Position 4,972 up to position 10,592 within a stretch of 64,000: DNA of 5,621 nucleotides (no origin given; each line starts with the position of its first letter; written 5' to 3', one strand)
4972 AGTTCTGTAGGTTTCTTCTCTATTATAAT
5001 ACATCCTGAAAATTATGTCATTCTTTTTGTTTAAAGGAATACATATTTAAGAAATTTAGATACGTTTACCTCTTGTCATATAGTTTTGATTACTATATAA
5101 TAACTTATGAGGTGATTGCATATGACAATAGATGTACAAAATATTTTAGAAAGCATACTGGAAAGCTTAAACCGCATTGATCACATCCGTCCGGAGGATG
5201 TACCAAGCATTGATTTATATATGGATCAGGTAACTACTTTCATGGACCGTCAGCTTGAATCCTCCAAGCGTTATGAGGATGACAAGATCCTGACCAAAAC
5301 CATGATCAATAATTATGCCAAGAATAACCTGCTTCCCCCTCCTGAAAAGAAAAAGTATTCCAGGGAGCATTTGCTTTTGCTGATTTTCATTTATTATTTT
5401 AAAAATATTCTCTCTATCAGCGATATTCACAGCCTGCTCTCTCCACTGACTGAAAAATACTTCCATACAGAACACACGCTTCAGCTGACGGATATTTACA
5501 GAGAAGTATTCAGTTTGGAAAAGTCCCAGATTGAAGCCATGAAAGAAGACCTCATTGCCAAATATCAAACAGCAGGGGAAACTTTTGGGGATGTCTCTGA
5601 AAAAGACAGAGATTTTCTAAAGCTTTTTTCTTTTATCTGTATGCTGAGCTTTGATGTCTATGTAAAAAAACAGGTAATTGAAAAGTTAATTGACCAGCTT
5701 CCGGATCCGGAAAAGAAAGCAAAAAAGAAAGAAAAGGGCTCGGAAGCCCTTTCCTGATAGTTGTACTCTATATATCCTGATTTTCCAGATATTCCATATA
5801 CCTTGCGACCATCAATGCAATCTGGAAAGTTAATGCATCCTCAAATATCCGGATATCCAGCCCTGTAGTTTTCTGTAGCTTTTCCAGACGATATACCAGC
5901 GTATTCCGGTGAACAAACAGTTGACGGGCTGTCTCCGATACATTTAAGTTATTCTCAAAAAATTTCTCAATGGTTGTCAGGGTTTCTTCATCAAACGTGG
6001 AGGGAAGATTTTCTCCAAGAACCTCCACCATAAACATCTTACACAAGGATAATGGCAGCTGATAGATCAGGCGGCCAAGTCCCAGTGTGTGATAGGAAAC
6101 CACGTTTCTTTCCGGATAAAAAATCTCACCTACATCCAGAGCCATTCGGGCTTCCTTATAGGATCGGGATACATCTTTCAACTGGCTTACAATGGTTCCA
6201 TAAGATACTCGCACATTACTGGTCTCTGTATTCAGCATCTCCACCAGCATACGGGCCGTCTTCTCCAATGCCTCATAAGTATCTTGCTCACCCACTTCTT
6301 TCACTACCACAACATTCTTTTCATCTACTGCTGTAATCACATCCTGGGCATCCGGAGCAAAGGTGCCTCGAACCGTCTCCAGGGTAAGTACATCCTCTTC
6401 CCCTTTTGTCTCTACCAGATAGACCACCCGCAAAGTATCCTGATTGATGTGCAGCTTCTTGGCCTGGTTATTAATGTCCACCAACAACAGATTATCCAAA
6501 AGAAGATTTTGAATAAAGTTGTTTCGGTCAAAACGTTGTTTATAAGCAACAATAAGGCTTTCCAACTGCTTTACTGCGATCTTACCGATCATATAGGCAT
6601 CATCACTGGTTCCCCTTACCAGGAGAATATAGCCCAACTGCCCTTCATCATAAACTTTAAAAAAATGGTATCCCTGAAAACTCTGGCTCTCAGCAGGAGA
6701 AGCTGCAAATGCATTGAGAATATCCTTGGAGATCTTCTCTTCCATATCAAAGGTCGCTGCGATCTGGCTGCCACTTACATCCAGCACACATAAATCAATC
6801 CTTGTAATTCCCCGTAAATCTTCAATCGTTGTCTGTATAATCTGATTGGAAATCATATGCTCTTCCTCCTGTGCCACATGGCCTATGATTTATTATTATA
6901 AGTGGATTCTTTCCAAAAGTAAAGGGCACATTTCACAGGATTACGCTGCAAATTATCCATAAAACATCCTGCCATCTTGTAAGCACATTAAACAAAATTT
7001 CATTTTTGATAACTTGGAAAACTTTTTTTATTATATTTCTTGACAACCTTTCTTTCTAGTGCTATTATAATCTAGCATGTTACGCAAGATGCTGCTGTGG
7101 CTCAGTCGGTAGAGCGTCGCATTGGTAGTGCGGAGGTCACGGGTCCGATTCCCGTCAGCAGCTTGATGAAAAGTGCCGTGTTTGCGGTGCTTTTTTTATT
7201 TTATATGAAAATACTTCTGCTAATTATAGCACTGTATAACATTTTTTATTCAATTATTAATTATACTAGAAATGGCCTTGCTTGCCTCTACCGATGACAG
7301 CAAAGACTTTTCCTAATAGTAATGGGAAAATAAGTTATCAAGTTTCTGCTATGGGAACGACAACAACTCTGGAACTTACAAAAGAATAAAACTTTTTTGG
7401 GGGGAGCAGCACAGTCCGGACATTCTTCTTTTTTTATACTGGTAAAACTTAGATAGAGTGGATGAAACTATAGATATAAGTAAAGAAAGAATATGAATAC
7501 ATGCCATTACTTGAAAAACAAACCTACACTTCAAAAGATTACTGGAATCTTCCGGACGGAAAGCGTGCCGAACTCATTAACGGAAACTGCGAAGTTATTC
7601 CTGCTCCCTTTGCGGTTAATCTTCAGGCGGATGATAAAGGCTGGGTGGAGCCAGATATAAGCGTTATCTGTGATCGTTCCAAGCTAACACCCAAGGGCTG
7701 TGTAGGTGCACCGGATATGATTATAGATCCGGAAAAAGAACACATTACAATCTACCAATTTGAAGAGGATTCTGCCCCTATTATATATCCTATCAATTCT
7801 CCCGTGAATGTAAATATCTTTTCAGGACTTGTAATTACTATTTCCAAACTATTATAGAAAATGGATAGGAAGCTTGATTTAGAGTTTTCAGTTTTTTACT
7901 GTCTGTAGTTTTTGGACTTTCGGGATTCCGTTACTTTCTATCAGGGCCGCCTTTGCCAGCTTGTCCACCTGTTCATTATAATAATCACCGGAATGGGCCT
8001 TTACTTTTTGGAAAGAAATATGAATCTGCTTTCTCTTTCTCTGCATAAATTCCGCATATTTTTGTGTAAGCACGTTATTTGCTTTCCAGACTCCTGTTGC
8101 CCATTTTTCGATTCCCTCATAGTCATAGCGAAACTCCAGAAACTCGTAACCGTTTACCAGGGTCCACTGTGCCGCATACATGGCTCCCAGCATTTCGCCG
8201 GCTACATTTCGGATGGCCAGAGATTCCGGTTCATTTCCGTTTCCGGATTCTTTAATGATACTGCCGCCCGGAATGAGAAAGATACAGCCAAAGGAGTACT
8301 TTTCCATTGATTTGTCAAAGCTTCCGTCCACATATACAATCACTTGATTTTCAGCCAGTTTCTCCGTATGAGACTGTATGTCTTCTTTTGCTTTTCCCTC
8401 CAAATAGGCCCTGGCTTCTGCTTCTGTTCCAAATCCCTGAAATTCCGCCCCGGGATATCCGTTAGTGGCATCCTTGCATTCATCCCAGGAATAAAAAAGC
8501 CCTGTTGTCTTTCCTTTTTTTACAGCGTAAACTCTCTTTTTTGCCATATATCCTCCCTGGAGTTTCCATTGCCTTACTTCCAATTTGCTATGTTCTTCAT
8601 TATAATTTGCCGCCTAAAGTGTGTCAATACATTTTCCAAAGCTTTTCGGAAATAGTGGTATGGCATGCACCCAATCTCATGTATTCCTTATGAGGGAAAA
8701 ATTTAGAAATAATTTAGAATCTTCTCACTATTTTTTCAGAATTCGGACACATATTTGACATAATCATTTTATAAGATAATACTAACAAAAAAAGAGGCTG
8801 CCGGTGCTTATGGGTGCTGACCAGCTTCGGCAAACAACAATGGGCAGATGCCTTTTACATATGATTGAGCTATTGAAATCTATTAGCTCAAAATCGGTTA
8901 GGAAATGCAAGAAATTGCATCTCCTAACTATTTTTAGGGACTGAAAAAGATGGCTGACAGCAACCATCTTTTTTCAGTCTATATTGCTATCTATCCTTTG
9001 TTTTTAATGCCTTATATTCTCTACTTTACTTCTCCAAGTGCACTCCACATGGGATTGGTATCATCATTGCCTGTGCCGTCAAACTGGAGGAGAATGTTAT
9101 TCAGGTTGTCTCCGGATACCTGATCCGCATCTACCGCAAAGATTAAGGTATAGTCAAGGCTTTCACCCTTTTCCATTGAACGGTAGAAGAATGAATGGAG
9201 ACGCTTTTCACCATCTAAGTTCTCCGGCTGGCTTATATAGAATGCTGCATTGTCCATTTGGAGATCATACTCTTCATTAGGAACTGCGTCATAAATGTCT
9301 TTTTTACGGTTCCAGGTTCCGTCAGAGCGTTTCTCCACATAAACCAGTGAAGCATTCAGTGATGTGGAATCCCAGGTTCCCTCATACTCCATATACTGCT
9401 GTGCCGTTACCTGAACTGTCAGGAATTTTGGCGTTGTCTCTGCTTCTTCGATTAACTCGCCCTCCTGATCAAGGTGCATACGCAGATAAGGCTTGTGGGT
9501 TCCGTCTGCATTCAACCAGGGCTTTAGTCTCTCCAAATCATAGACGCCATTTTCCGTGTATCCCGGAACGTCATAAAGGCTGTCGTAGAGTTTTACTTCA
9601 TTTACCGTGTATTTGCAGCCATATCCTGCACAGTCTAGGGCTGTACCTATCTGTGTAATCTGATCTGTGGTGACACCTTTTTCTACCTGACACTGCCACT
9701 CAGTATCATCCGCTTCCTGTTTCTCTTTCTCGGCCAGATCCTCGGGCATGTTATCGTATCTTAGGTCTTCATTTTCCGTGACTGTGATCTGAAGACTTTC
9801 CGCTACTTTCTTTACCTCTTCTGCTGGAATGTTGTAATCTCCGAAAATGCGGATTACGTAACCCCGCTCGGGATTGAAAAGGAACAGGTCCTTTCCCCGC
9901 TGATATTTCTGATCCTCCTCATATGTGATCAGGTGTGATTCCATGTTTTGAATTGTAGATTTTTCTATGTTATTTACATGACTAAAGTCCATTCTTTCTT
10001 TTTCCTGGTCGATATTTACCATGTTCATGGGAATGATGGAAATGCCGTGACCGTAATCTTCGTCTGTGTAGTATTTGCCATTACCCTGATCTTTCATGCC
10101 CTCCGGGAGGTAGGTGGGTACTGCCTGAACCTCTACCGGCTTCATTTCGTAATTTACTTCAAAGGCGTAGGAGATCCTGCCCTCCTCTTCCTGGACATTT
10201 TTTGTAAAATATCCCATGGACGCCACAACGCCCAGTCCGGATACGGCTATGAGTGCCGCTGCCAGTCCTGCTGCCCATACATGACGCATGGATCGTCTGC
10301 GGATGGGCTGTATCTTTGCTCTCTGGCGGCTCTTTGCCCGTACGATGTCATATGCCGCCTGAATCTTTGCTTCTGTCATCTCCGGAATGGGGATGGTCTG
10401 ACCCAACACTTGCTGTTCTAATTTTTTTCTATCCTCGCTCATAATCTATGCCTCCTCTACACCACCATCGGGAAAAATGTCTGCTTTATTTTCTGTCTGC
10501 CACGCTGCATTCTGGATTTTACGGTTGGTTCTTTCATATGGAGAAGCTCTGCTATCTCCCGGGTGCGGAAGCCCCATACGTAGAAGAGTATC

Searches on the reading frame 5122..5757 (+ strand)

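Call 77: search_protein_families(library=pfam, proteins=[window:5122-5757:+], max_evalue=0.00001)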
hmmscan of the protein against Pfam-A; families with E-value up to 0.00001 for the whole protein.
window:5122-5757:+ (211 aa): 1 family
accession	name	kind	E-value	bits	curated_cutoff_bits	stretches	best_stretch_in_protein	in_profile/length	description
PF08876.17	DUF1836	-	3.7e-37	127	27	1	23-128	2-104/105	Domain of unknown function (DUF1836)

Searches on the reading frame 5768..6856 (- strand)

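Call 77: search_protein_families(library=pfam, proteins=[window:5768-6856:-], max_evalue=0.00001)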
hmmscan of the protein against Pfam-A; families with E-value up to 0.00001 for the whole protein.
window:5768-6856:- (362 aa): 2 families
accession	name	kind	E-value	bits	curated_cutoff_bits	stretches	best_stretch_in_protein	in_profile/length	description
PF13556.12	HTH_30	-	5.8e-20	71.3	27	1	293-349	2-58/59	PucR C-terminal helix-turn-helix domain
PF17853.6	GGDEF_2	-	1.2e-13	51.8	24.5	1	127-242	7-116/116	GGDEF-like domain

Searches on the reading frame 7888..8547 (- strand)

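Call 77: search_protein_families(library=pfam, proteins=[window:7888-8547:-], max_evalue=0.00001)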
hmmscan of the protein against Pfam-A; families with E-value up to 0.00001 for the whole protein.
window:7888-8547:- (219 aa): 2 families
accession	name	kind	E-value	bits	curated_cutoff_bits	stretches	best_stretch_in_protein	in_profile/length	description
PF01693.22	Cauli_VI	-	6.6e-17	61.9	21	1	6-48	2-44/44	Ribonuclease H1 N-terminal domain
PF00075.30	RNase_H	-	1.6e-10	41.7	25.8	1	67-201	2-139/141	RNase H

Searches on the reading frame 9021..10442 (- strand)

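Call 8: search_protein_families(library=pfam, proteins=[window:9021-10442:-])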
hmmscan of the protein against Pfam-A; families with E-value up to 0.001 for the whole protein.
window:9021-10442:- (473 aa): 1 family
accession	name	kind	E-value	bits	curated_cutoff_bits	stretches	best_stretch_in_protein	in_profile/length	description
PF14285.11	DUF4367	-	2.7e-08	34.7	22.1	1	108-217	3-110/110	Domain of unknown function (DUF4367)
